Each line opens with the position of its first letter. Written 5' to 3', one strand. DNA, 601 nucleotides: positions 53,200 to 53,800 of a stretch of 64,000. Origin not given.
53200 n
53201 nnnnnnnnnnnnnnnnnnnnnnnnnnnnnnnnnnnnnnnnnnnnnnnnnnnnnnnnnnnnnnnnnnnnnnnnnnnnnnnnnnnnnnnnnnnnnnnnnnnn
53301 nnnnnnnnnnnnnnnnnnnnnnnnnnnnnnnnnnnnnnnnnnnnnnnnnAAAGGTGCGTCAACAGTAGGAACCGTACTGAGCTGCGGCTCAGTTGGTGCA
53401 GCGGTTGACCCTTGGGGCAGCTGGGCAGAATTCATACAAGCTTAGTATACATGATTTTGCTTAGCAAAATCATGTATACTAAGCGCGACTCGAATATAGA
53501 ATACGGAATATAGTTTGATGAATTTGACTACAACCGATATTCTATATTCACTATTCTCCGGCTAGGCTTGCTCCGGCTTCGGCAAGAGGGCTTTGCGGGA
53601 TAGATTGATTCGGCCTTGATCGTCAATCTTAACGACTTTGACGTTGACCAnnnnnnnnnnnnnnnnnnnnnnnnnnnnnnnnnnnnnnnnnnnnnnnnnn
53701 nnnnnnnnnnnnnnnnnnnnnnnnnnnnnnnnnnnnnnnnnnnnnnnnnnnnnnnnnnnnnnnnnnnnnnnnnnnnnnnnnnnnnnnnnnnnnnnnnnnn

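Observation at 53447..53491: Perfect 45-bp palindrome (21-bp arms) between pnp and the Lon-like ATPase gene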

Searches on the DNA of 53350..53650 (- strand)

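Call 30: search_rna_families(source=window, start=53350, end=53650, threshold=evalue, max_evalue=10)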
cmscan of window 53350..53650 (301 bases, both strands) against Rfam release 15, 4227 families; matches with E-value up to 10: 14.
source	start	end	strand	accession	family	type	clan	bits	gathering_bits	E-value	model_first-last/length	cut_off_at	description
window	53491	53552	+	RF03523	mir-4703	Gene; miRNA;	-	22.6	88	0.022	1-61/61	no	mir-4703 microRNA precursor family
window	53430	53553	-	RF02316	TtnuHACA9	Gene; snRNA; snoRNA; HACA-box;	-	21.6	100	0.26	1-135/135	no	Tetrahymena snoRNA TtnuHACA9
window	53439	53485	+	RF04263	MIR2593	Gene; miRNA;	-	21.4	96.2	0.24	1-116/116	no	MIR2593 microRNA precursor family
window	53440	53484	+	RF04071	MIR2863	Gene; miRNA;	CL00139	19.4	94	0.21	33-81/113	no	MIR2863 microRNA precursor family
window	53440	53484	-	RF03224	MIR9560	Gene; miRNA;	-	17.6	74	0.72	18-78/96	no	MIR9560 microRNA precursor family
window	53424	53494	-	RF03916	MIR400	Gene; miRNA;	-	17.2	83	0.69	1-103/103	no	MIR400 microRNA precursor family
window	53445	53479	-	RF00255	mir-218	Gene; miRNA;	-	15.7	62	0.72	1-82/82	no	mir-218 microRNA precursor family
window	53499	53529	-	RF04353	Plastid-psbN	Cis-reg;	-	15.5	50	4.1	1-61/61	no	Plastid-psbN 5UTR RNA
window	53439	53485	-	RF03694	mir-266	Gene; miRNA;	-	14.5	80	4.8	1-83/83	no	mir-266 microRNA precursor family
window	53492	53557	+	RF01013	mir-577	Gene; miRNA;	-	14.5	100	5.6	1-86/86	no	mir-577 microRNA precursor family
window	53437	53489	+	RF03523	mir-4703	Gene; miRNA;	-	14.3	88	4.6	1-61/61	no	mir-4703 microRNA precursor family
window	53443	53482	-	RF02862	sRNA_1300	Gene; sRNA;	-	11.5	48.8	2.7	185-224/231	no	Enterococcus sRNA 1300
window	53517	53565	-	RF03001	leuA-Halobacteria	Cis-reg;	-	11.5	47.9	5.9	1-53/53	no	leuA-Halobacteria RNA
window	53438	53554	+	RF01087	PK-repZ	Cis-reg;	-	10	44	8.9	1-150/150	no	Pseudoknot of the regulatory region of the repZ gene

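Call 53: search_dna_similar(query=window:53420-53580:-, collection=phages, mode=distant, max_evalue=0.01)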
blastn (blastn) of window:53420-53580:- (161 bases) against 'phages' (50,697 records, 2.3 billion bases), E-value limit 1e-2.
No match.
